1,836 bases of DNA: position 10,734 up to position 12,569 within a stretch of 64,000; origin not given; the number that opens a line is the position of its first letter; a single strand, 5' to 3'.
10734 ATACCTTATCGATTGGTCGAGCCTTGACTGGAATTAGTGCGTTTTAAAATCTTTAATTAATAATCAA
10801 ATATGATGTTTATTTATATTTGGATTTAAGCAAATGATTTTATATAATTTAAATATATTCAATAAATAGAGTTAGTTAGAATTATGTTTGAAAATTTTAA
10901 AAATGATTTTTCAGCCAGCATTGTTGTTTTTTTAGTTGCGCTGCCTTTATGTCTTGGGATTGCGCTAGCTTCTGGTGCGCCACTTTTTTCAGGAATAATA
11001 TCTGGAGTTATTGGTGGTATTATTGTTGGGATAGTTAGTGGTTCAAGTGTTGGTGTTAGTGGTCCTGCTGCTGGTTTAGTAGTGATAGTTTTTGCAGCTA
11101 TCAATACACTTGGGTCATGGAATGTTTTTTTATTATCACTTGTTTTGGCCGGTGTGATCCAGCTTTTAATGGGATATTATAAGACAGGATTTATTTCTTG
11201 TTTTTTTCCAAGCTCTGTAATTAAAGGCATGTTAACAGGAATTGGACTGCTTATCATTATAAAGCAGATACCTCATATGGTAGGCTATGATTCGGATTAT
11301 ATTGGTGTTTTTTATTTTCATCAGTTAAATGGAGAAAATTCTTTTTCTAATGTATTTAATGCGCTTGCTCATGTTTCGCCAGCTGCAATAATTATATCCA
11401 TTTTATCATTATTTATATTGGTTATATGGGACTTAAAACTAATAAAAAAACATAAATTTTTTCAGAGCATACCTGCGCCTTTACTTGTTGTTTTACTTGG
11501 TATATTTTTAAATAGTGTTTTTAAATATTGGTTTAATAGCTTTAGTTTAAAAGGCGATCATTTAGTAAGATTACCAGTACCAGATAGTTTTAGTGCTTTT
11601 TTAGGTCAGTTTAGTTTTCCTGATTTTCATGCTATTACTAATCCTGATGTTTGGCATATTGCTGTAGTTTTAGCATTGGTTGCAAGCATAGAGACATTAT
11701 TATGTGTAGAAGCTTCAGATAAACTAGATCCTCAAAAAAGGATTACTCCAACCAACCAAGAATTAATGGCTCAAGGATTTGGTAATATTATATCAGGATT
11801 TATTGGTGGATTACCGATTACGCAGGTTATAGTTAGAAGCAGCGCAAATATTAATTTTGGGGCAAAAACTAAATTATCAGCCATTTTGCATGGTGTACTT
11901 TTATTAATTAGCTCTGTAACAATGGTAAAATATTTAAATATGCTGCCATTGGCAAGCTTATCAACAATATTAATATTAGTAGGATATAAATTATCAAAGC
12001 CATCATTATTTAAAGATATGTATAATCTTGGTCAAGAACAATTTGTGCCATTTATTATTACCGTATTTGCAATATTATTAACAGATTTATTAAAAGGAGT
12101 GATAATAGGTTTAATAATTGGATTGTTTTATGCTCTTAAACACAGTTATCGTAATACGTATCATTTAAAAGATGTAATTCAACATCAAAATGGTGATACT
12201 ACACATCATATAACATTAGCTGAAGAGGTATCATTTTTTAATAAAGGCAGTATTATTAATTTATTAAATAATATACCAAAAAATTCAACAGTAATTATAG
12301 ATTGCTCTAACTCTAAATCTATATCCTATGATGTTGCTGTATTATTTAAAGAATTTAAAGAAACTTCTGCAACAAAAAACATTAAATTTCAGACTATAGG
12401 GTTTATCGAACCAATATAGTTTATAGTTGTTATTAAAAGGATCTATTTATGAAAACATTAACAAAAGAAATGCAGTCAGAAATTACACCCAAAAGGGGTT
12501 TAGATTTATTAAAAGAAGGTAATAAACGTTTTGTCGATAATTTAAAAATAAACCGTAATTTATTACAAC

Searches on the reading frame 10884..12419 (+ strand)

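Call 41: search_protein_families(library=ncbifam, proteins=[window:10884-12419:+], max_evalue=1e-10)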
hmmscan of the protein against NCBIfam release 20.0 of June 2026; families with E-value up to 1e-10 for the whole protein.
window:10884-12419:+ (511 aa): 3 families
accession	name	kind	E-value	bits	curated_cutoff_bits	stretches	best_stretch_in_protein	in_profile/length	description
NF008660.1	PRK11660.1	equivalog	5.3e-54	183.6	614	2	259-482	284-508/572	C4-dicarboxylic acid transporter DauA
TIGR00815.1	sulP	subfamily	6.8e-52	176.7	380.45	1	2-423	11-427/565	sulfate permease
NF050096.1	BicarbTportBicA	equivalog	2.8e-36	125.2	880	1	2-416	9-403/547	bicarbonate transporter BicA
